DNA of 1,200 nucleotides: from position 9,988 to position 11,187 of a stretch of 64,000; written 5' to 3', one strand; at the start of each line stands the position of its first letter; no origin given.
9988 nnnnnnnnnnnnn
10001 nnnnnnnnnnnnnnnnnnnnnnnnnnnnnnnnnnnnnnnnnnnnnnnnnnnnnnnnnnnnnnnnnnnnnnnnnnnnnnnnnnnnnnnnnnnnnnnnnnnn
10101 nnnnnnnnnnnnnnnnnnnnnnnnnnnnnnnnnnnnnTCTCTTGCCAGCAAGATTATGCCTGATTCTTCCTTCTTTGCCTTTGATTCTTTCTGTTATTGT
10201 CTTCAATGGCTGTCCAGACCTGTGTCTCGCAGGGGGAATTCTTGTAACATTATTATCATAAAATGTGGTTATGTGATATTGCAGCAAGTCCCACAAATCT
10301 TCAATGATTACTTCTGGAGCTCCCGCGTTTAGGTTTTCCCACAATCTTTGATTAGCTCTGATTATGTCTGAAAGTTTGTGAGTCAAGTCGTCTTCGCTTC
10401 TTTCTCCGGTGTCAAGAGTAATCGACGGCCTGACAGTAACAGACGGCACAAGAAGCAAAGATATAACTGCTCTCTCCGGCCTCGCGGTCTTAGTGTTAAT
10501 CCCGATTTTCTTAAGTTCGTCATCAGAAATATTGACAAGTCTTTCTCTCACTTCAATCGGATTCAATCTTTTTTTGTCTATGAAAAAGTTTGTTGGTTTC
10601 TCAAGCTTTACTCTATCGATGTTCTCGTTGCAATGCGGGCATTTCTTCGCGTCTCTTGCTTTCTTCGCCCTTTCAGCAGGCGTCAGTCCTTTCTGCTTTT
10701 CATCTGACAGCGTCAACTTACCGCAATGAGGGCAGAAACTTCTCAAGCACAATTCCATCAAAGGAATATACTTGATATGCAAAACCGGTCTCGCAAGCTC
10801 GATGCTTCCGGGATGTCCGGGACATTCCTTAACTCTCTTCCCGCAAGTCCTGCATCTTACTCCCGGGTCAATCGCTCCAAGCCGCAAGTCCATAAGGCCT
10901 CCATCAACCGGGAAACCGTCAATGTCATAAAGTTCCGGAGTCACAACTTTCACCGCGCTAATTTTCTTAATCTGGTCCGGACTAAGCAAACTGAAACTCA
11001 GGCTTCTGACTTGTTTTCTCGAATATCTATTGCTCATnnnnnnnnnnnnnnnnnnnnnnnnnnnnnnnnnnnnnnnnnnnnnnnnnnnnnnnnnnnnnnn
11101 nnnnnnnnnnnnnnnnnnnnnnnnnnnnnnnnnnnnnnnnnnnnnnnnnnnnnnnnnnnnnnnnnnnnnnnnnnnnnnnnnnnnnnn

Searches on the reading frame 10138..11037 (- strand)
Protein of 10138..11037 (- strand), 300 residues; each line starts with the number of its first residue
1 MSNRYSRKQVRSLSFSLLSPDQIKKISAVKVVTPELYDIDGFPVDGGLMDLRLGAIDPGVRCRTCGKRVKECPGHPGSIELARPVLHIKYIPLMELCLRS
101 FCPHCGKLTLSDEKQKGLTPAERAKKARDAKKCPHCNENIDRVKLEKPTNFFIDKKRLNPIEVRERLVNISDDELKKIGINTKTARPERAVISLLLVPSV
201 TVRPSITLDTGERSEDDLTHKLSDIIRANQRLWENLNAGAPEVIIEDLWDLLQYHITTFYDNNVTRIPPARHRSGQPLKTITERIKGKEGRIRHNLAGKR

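Call 73: find_related_loci(query=window:10138-11037:-, collection=metagenome_contigs, flank=2000)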
Query window:10138-11037:- (300 aa) in metagenome_contigs; peptide patterns used: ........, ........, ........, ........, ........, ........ (x = any residue, [..] = any of these).
598 stretches matched a pattern (row limit reached: there are more); 470 encode a relative of the query (tblastn E <= 1e-3); the best 80 are kept; 80 distinct loci.
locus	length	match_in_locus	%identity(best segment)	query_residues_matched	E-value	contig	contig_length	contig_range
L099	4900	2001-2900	94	1-300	0e+0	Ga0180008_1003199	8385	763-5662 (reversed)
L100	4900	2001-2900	87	1-300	0e+0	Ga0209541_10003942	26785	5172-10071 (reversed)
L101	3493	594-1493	86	1-300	0e+0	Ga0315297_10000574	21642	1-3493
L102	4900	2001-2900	86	1-300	0e+0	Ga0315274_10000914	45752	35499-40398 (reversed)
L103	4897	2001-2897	87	1-300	0e+0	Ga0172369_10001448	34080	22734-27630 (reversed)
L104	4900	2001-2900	86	1-300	2e-180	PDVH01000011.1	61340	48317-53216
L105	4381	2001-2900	86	1-300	0e+0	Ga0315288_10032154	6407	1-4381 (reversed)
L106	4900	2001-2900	85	1-300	2e-179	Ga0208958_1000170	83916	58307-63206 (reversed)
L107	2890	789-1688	86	1-300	0e+0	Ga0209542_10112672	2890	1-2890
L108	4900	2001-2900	85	1-300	4e-179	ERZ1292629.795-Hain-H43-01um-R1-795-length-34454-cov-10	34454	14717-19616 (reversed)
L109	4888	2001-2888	87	5-300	1e-178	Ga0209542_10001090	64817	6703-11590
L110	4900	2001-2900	85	1-300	2e-178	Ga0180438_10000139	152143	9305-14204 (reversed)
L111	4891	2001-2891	90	4-300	4e-179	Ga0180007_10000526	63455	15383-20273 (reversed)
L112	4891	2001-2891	86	4-300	3e-178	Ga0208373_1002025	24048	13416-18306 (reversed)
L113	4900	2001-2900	85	1-300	5e-178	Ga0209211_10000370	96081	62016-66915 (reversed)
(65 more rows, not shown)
